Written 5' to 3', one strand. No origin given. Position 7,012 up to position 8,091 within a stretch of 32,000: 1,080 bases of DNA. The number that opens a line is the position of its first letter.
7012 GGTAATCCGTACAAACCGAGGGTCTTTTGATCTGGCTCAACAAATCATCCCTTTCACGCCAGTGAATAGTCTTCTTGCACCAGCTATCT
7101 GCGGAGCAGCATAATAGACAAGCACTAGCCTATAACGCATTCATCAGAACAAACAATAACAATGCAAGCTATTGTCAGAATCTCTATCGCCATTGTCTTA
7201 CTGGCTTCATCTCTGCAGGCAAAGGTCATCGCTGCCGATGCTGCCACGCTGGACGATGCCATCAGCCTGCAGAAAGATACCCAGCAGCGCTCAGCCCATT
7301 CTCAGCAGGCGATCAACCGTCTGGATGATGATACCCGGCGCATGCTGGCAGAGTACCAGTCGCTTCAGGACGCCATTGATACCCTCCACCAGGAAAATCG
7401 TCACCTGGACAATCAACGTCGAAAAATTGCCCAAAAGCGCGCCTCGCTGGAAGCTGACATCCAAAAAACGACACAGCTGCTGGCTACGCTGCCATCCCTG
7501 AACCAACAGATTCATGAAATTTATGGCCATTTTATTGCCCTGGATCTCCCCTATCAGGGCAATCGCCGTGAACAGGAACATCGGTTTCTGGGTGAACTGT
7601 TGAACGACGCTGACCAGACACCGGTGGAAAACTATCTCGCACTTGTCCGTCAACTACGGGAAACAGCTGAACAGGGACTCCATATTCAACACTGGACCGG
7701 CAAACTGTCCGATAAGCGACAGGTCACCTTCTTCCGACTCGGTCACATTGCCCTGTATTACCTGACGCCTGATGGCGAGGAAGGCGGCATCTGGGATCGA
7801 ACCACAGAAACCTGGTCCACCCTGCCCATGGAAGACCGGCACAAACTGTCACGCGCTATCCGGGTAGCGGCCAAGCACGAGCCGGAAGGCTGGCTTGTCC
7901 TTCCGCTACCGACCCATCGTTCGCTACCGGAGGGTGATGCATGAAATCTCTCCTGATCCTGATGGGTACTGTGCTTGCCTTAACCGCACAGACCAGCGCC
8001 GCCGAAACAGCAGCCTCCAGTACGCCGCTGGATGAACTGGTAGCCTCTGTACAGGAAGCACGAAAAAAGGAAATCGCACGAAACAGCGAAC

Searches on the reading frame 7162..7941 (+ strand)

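Call 75: search_protein_families(library=pfam, proteins=[window:7162-7941:+], max_evalue=0.01)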
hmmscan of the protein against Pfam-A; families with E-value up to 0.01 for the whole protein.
window:7162-7941:+ (260 aa): 3 families
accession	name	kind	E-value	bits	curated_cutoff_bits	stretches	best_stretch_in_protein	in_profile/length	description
PF11932.13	DUF3450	-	8.6e-44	150.1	32.6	1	15-249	10-240/241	Protein of unknown function (DUF3450)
PF08647.16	BRE1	-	0.0052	17.3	27.9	1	45-104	27-86/95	BRE1 E3 ubiquitin ligase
PF12325.13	TMF_TATA_bd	-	0.008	16.7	29.1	0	41-118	4-81/115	TATA element modulatory factor 1 TATA binding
